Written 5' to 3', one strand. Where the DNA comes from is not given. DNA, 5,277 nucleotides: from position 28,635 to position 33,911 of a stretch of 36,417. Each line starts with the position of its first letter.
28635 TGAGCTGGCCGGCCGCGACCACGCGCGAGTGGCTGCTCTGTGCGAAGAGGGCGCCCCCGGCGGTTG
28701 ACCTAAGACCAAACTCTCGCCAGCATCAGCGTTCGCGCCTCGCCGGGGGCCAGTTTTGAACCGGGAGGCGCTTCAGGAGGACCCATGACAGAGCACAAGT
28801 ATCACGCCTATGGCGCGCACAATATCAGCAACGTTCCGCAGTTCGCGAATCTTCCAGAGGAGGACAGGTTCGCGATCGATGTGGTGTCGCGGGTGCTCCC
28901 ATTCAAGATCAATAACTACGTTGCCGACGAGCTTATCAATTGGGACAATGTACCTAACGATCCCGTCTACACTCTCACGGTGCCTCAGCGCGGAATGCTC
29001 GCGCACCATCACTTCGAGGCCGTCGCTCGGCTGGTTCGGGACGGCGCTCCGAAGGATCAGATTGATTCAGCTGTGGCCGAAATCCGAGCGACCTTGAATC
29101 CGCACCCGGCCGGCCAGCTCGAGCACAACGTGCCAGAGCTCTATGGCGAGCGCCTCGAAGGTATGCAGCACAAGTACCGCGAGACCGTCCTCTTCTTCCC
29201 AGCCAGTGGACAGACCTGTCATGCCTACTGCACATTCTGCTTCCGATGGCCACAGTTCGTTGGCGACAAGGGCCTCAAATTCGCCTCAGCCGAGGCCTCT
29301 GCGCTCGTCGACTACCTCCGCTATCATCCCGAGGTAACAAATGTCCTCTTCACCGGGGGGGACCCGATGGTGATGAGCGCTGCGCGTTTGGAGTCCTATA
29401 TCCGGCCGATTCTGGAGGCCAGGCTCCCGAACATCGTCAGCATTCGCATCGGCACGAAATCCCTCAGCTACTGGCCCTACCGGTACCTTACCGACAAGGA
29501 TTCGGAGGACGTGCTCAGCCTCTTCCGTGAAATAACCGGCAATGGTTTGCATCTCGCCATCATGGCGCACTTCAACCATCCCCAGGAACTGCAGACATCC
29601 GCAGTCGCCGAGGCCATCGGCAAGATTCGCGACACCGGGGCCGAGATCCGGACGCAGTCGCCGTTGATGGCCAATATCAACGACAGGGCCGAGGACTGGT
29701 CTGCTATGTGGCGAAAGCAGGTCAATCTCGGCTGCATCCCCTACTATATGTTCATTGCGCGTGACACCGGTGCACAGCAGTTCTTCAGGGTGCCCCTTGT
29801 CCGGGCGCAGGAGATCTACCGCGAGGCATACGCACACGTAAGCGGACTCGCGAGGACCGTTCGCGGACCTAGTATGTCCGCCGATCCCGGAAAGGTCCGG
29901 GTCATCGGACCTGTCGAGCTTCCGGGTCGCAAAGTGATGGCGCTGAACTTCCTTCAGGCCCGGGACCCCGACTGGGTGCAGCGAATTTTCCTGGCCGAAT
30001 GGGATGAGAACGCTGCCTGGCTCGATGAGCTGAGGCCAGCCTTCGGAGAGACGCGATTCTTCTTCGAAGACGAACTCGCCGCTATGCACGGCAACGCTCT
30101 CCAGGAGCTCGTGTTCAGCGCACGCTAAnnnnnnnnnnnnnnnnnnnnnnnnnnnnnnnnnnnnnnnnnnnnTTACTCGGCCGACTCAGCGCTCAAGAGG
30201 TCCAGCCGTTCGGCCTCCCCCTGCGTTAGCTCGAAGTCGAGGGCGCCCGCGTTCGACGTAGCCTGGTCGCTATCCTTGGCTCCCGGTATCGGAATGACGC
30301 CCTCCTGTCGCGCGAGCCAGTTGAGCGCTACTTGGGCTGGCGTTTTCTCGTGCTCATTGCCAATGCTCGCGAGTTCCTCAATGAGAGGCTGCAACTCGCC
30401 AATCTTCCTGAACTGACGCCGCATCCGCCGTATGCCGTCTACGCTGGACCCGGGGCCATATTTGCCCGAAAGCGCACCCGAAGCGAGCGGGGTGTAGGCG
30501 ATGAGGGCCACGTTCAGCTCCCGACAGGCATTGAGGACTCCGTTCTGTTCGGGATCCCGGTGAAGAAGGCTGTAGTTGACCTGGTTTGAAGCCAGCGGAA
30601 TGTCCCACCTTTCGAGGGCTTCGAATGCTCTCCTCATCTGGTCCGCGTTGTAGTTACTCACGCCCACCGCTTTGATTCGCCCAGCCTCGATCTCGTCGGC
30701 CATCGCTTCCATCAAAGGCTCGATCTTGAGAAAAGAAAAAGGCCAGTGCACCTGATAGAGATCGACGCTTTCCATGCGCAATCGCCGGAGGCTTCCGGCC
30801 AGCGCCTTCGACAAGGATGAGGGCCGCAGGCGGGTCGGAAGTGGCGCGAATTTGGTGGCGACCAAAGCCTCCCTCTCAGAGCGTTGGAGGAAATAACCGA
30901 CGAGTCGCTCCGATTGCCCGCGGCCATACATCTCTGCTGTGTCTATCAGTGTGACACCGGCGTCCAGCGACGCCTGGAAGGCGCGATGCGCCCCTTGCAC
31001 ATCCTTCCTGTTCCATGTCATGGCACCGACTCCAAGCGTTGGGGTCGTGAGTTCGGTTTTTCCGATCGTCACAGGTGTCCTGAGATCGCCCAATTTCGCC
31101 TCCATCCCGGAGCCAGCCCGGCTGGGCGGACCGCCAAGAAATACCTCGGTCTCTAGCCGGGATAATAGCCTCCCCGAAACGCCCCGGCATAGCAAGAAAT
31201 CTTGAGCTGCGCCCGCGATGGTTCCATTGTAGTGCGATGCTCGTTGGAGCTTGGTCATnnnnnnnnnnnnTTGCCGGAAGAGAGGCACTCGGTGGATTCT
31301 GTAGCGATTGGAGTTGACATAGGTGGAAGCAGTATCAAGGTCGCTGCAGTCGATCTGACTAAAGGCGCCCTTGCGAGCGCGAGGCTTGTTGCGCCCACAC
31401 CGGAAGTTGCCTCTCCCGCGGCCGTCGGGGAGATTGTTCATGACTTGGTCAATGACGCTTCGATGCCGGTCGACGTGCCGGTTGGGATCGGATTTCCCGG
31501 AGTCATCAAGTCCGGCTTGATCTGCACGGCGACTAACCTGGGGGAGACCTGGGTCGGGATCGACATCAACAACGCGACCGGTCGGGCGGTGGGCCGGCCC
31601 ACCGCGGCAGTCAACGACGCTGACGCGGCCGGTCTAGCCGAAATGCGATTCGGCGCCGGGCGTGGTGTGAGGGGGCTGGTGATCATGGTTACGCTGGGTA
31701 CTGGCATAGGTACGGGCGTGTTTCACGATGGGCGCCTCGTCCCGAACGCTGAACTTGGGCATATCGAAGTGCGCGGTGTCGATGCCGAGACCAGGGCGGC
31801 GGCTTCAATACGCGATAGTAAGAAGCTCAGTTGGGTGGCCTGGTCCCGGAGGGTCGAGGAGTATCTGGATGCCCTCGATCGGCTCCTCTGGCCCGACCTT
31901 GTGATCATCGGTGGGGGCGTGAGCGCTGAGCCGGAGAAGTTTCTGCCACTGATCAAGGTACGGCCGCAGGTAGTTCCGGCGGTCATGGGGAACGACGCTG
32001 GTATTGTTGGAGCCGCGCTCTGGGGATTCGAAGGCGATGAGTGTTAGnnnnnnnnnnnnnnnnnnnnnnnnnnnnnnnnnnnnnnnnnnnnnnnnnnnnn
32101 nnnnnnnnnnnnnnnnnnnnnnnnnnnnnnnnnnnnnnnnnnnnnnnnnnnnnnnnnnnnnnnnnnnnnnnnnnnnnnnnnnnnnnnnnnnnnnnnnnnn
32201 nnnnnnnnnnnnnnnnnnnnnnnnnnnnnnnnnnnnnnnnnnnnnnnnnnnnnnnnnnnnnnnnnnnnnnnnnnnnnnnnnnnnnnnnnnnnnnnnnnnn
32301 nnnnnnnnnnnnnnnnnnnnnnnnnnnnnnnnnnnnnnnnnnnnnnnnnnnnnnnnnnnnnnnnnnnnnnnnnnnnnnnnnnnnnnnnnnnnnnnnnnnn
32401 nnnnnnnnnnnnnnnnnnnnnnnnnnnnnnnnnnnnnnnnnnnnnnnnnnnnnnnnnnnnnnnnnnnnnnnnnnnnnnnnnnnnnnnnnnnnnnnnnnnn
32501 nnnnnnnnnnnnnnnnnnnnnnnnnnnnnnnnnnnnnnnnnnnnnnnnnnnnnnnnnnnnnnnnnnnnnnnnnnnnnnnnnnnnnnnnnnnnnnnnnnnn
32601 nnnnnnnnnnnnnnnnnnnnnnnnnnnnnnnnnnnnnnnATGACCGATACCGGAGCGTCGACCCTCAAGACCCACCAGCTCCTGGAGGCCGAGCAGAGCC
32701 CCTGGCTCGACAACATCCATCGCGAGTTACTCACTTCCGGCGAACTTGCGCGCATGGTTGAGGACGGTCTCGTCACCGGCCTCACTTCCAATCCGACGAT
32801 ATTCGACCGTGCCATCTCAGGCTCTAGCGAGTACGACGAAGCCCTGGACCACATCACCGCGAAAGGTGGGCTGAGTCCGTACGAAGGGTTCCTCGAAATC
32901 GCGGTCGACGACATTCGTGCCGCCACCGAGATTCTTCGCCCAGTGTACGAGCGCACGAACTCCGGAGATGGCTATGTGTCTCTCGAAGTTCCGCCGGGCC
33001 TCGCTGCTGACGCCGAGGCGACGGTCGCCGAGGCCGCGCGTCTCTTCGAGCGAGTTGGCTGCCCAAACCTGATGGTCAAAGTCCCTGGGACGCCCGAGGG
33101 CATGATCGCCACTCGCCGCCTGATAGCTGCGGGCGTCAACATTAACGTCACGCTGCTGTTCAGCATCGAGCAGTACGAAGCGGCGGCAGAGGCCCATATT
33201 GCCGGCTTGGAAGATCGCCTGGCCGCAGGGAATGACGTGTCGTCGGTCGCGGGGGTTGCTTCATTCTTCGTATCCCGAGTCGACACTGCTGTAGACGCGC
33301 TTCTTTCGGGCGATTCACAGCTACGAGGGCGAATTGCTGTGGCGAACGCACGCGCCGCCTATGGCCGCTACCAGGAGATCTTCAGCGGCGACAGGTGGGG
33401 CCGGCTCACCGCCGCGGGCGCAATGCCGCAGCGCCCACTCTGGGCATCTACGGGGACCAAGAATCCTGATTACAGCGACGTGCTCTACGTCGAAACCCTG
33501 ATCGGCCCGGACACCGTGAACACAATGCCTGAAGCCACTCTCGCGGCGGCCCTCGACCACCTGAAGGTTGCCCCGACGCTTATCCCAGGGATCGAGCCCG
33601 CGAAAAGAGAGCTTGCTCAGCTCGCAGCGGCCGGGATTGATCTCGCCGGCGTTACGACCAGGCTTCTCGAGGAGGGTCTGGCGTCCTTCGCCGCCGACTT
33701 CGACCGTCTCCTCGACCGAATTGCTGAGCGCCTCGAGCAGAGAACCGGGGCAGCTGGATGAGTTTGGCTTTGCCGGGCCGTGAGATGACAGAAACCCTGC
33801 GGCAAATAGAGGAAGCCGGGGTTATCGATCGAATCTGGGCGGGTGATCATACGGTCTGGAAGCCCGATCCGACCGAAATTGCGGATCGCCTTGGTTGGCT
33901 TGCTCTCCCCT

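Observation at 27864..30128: c-di-AMP riboswitch upstream of an unknown ORF and a KamA-family radical-SAM aminomutase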

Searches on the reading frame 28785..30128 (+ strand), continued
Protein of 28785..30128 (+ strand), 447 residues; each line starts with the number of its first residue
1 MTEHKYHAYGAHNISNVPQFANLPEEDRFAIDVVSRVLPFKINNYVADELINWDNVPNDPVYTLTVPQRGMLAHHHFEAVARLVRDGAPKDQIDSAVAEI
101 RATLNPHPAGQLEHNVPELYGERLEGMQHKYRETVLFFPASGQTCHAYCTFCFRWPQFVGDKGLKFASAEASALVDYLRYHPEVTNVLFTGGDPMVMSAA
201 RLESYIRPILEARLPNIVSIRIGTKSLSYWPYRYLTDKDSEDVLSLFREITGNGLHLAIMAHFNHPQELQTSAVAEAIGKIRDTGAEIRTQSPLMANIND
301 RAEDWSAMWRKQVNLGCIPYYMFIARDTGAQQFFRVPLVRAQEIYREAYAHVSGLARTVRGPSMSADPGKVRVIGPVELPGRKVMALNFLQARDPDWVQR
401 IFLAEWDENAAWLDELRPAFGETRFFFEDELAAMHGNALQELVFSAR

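Call 56: find_encoding_contigs(protein=P0008, flank=5000, max_places=2)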
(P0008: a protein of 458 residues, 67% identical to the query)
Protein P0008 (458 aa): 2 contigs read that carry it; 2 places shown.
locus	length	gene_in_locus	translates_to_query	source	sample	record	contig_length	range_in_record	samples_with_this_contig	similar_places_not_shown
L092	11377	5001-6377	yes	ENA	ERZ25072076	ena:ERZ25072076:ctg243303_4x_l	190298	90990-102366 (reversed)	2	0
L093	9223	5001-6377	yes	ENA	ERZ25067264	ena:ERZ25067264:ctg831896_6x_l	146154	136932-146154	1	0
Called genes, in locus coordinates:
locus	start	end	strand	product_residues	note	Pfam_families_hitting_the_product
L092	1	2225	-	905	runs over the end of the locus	PF13298:LigD_N, PF01068:DNA_ligase_A_M, PF04679:DNA_ligase_A_C, PF21686:LigD_Prim-Pol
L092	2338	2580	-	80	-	-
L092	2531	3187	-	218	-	PF02735:Ku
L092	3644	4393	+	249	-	PF11376:DUF3179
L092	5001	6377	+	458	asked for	-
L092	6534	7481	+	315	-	PF01527:HTH_Tnp_1 (weak), PF13011:LZ_Tnp_IS481, PF13384:HTH_23 (weak), PF13518:HTH_28, PF13551:HTH_29, PF13565:HTH_32, PF00665:rve, PF13683:rve_3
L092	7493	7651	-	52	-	PF00196:GerE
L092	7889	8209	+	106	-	-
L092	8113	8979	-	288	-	PF00089:Trypsin, PF13365:Trypsin_2, PF13180:PDZ_2 (weak), PF17820:PDZ_6 (weak)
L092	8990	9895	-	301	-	PF13365:Trypsin_2, PF13180:PDZ_2, PF17820:PDZ_6 (weak)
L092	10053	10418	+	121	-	PF13474:SnoaL_3, PF14534:DUF4440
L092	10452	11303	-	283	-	PF00378:ECH_1, PF16113:ECH_2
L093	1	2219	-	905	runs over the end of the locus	PF13298:LigD_N, PF01068:DNA_ligase_A_M, PF04679:DNA_ligase_A_C, PF21686:LigD_Prim-Pol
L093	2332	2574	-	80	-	-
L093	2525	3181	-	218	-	PF02735:Ku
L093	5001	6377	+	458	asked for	-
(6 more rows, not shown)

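Call 59: search_protein_families(library=pfam, proteins=[L091:2694-3170:+, L091:3177-4706:+, L091:6384-7295:+, L081:7355-7903:+, L081:8049-9158:+, L008:3200-4400:-], max_evalue=0.01)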
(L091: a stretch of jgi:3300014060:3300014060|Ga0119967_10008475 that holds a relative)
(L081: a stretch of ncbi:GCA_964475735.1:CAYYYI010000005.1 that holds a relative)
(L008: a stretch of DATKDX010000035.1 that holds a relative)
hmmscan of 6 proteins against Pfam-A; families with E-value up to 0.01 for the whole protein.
L091:2694-3170:+ (159 aa): 0 families

L091:3177-4706:+ (510 aa): 3 families
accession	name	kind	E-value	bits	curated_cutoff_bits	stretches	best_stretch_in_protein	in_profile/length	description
PF00982.27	Glyco_transf_20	-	1.6e-130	436.5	32.5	1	3-455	2-469/473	Glycosyltransferase family 20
PF00534.26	Glycos_transf_1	-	0.00066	19.7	26.4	0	347-435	81-166/172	Glycosyl transferases group 1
PF13692.12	Glyco_trans_1_4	-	0.0042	17.8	27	1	350-423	68-140/142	Glycosyl transferases group 1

L091:6384-7295:+ (304 aa): 1 family
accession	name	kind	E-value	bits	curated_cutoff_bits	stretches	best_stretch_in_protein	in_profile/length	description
PF13189.12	Cytidylate_kin2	-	1e-21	78.4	28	1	167-303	2-124/176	Cytidylate kinase-like family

L081:7355-7903:+ (183 aa): 2 families
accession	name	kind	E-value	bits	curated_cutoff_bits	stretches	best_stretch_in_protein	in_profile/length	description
PF18955.5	DUF5698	-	2.8e-18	66.6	27.5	1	26-83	1-58/58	Domain of unknown function (DUF5698)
PF10035.14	DUF2179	-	7.8e-05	22.9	22.8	1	117-167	2-54/55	Uncharacterized protein conserved in bacteria (DUF2179)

L081:8049-9158:+ (370 aa): 2 families
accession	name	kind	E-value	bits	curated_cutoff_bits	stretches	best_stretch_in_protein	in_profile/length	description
PF18854.6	baeRF_family10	-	3.5e-07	31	27.1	1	131-262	19-140/143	Bacterial archaeo-eukaryotic release factor family 10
PF18859.6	acVLRF1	-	0.0014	19.3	27.1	1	152-269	15-129/130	Actinobacteria/chloroflexi VLRF1 release factor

L008:3200-4400:- (400 aa): 1 family
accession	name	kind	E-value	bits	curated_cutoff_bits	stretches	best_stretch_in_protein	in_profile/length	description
PF00202.27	Aminotran_3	-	1.6e-56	192.2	30.5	1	38-363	12-353/403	Aminotransferase class-III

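Call 63: search_protein_families(library=ncbifam, proteins=[L008:3126-4403:-, L010:3190-4557:+, L016:7384-8832:+, L091:3177-4706:+, L081:7355-7903:+, L016:4013-5803:-], max_evalue=0.00001)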
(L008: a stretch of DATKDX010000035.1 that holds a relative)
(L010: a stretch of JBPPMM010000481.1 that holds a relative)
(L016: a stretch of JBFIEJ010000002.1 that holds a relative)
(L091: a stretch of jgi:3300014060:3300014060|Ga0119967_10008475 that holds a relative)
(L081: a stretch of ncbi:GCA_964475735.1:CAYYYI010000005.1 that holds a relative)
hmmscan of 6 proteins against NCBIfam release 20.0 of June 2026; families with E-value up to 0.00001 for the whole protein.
L008:3126-4403:- (425 aa): 68 families (the best 25 are shown)
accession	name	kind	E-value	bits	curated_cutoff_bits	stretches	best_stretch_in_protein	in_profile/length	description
NF000818.0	PRK00062.1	subfamily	1.9e-104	349.7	398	1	39-416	37-424/429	glutamate-1-semialdehyde 2,1-aminomutase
TIGR00713.1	hemL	equivalog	1e-99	334.1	527.3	1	23-416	12-420/423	glutamate-1-semialdehyde 2,1-aminomutase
NF009055.0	PRK12389.1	equivalog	6.1e-87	292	637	1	39-412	38-421/431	glutamate-1-semialdehyde 2,1-aminomutase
NF041362.1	GntE_guanitoxin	equivalog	7e-80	268.6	525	1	37-407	35-424/426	guanitoxin biosynthesis PLP-dependent transaminase GntE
NF004856.0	PRK06209.1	equivalog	5.4e-75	252.6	486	1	31-422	35-419/450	glutamate-1-semialdehyde 2,1-aminomutase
NF001864.0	PRK00615.1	equivalog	7.7e-58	196.1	706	1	40-418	39-428/433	glutamate-1-semialdehyde aminotransferase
NF005453.0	PRK07046.1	subfamily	2.1e-49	168.4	425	1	35-354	56-378/453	transaminase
TIGR00707.1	argD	subfamily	2.4e-46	158.3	410.05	1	39-413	12-377/381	acetylornithine/succinylornithine family transaminase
NF005993.0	PRK08117.1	subfamily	4e-46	157.5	574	2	180-389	191-394/433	aspartate aminotransferase family protein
NF002874.0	PRK03244.1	equivalog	9.6e-45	153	457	1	39-408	28-384/399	acetylornithine transaminase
NF004426.0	PRK05769.1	equivalog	2e-43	148.8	552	2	195-388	219-405/441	acetyl ornithine aminotransferase family protein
NF005692.0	PRK07495.1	equivalog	1.2e-42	146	724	1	40-388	26-385/425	4-aminobutyrate--2-oxoglutarate transaminase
NF005272.0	PRK06777.1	equivalog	1.4e-42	145.7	725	1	40-388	26-385/421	4-aminobutyrate--2-oxoglutarate transaminase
NF006228.0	PRK08360.1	equivalog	5.5e-42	143.9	608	1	40-361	27-364/443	aspartate aminotransferase family protein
NF053554.1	prodigi_MAP_PigE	equivalog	1.5e-41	142.7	850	1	40-362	404-728/837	prodigiosin MAP biosynthesis aminotransferase PigE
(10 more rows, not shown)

L010:3190-4557:+ (456 aa): 57 families (the best 25 are shown)
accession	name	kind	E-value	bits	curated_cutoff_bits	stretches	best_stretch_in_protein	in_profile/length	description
NF041091.1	asp_aminotase_Arch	equivalog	7.8e-54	182.9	550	1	38-408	6-357/376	aspartate aminotransferase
NF005588.0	PRK07309.1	equivalog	4.9e-45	154.1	576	1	59-409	30-369/391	pyridoxal phosphate-dependent aminotransferase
NF041364.1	GntC_guanitoxin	equivalog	1.6e-43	149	415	1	62-409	1-340/356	guanitoxin biosynthesis PLP-dependent (S)-gamma-hydroxy-L-arginine cyclodehydratase GntC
NF005817.0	PRK07683.1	equivalog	1.8e-43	148.7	575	1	50-409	19-364/387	aminotransferase A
NF006229.0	PRK08361.1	equivalog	5.2e-39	134.3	624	1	53-410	27-372/391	aspartate aminotransferase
NF006230.0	PRK08363.1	equivalog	3e-37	128.4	534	1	48-367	19-341/398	alanine aminotransferase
NF006514.0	PRK08960.1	equivalog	3.3e-36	124.9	554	1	47-409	20-368/388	pyridoxal phosphate-dependent aminotransferase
NF005816.0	PRK07682.1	equivalog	4.8e-35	120.9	620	1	50-409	20-366/390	aminotransferase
NF004769.0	PRK06107.1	equivalog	5.7e-35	120.8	617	1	36-392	10-367/402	aspartate transaminase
NF005601.0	PRK07337.1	equivalog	1.1e-34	120.2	496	1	45-409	21-375/394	pyridoxal phosphate-dependent aminotransferase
NF005744.0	PRK07568.1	subfamily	5.6e-33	114.3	389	1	37-357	8-324/398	pyridoxal phosphate-dependent aminotransferase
NF004770.0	PRK06108.1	subfamily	2.3e-32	112.3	422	1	55-420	32-385/396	pyridoxal phosphate-dependent aminotransferase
TIGR03540.1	DapC_direct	equivalog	6.3e-32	110.9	593.25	1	46-407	16-365/383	LL-diaminopimelate aminotransferase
NF004975.0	PRK06348.1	equivalog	3.4e-30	105.3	549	1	52-406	22-363/384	pyridoxal phosphate-dependent aminotransferase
NF006756.0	PRK09276.1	subfamily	3.4e-29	102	507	1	46-406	18-366/387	LL-diaminopimelate aminotransferase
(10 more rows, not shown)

L016:7384-8832:+ (483 aa): 4 families
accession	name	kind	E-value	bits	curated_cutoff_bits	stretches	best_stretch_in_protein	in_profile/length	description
TIGR00653.1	GlnA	equivalog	1.5e-154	515.1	429.15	1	7-481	2-461/462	type I glutamate--ammonia ligase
NF007006.0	PRK09469.1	equivalog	3.5e-115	385.3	845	1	5-480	3-466/469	glutamate--ammonia ligase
NF045547.1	GGputSyn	equivalog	7.9e-70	235.8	650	1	193-476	159-438/438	gamma-glutamylputrescine synthetase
TIGR03105.1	gln_synth_III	equivalog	1.2e-69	234.9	469.6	1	205-481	163-434/435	type III glutamate--ammonia ligase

L091:3177-4706:+ (510 aa): 5 families
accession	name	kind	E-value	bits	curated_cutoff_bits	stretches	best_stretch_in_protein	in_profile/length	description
NF011071.0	PRK14501.1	equivalog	1.4e-162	542.6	634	1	1-457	1-461/729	bifunctional alpha,alpha-trehalose-phosphate synthase (UDP-forming)/trehalose-phosphatase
TIGR02400.1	trehalose_OtsA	equivalog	8e-147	489.6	564.85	1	3-453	1-450/456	alpha,alpha-trehalose-phosphate synthase (UDP-forming)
TIGR02398.1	gluc_glyc_Psyn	equivalog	1.2e-97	327.5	569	2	227-458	250-481/487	glucosylglycerol-phosphate synthase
NF007513.0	PRK10117.1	equivalog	1.8e-92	310.7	759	1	1-454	1-448/474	alpha,alpha-trehalose-phosphate synthase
TIGR04047.1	MSMEG_0565_glyc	hypoth_equivalog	7.7e-09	35.1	259.85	1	229-455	163-369/373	MSMEG_0565 family glycosyltransferase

L081:7355-7903:+ (183 aa): 5 families
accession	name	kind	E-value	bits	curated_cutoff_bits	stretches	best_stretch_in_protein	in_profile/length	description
NF003191.0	PRK04164.1-2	equivalog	4.4e-45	153.7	179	1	7-177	13-183/200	hypothetical protein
NF003194.0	PRK04164.1-5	equivalog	2.4e-36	124.8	160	1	11-171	7-167/178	hypothetical protein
NF003190.0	PRK04164.1-1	equivalog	4.5e-32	111.1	318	1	13-170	14-171/200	hypothetical protein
NF003192.0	PRK04164.1-3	equivalog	8.5e-26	90.9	341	1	4-170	2-167/174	hypothetical protein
NF003193.0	PRK04164.1-4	equivalog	4.9e-24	85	351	1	9-171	2-164/182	hypothetical protein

L016:4013-5803:- (597 aa): 4 families
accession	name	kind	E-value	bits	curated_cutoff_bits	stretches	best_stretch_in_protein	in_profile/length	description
NF008438.0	PRK11281.1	equivalog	4.3e-12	44.6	991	1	350-461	911-1020/1113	mechanosensitive channel MscK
NF047602.1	MscsSHelicob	equivalog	1.5e-09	37.7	400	1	308-470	40-197/260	small-conductance mechanosensitive channel MscS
NF007662.0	PRK10334.1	subfamily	1.8e-09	37.3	321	1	318-459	70-208/286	small-conductance mechanosensitive channel MscS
NF008180.0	PRK10929.1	equivalog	7.8e-07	27.3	809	0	336-463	894-1019/1109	miniconductance mechanosensitive channel MscM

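Call 70: search_protein_families(library=pfam, proteins=[L091:2694-3170:+], max_evalue=1)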
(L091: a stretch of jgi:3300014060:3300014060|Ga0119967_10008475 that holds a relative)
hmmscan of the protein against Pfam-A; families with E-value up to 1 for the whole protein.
L091:2694-3170:+ (159 aa): 0 families

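Call 98: list_cluster_members(proteins=[P0002, P0017, P0020, P0024, P0035, P0066, P0113, P0009])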
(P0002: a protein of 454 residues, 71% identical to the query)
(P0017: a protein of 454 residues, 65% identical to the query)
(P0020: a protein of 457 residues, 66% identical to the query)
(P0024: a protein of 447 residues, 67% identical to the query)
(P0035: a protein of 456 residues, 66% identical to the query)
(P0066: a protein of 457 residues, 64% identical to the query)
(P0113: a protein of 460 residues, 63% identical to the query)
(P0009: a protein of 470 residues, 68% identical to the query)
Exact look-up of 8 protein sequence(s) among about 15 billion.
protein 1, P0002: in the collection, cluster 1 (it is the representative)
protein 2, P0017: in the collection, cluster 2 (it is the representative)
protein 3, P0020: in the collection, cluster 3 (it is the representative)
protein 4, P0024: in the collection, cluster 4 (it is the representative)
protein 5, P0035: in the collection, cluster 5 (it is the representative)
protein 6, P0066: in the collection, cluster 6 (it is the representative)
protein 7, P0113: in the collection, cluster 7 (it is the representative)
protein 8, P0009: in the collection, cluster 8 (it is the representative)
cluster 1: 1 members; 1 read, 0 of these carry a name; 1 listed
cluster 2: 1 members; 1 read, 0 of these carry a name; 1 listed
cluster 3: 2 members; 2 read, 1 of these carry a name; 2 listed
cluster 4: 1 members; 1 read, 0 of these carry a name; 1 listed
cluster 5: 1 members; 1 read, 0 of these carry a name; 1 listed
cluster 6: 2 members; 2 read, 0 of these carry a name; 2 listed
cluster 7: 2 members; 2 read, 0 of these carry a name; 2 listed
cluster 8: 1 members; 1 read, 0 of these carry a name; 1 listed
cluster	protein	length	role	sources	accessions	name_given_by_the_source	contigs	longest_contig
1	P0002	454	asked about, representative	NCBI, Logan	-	-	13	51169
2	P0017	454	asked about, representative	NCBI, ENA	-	-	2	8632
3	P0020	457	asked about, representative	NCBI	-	-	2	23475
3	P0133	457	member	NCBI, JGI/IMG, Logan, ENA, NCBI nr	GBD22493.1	L-lysine 2,3-aminomutase [bacterium HR29] | KamA family protein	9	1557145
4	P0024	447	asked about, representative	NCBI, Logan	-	-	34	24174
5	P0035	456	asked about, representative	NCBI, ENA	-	-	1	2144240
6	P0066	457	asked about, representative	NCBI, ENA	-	-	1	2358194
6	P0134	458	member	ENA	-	-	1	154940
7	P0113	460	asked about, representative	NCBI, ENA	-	-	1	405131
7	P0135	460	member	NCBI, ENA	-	-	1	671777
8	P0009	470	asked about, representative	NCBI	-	-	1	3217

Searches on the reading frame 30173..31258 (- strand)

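Call 5: search_protein_families(library=pfam, proteins=[window:30173-31258:-], max_evalue=0.01)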
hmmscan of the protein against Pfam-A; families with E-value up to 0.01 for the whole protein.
window:30173-31258:- (361 aa): 1 family
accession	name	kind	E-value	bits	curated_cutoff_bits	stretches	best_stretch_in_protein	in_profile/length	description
PF00248.27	Aldo_ket_red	-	2.9e-69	233.8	24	1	75-354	2-288/291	Aldo/keto reductase family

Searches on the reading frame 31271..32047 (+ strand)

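Call 5: search_protein_families(library=pfam, proteins=[window:31271-32047:+], max_evalue=0.01)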
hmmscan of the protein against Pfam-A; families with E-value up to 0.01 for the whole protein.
window:31271-32047:+ (258 aa): 1 family
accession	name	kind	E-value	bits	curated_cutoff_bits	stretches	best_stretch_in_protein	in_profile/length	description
PF00480.26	ROK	-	1.3e-24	87.7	22.9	1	13-168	2-161/294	ROK family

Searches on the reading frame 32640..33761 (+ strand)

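Call 5: search_protein_families(library=pfam, proteins=[window:32640-33761:+], max_evalue=0.01)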
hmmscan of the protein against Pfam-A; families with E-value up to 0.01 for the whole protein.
window:32640-33761:+ (373 aa): 1 family
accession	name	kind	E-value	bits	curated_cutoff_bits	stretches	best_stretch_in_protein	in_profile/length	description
PF00923.25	TAL_FSA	-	7.6e-78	262.2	27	1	22-360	2-284/285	Transaldolase/Fructose-6-phosphate aldolase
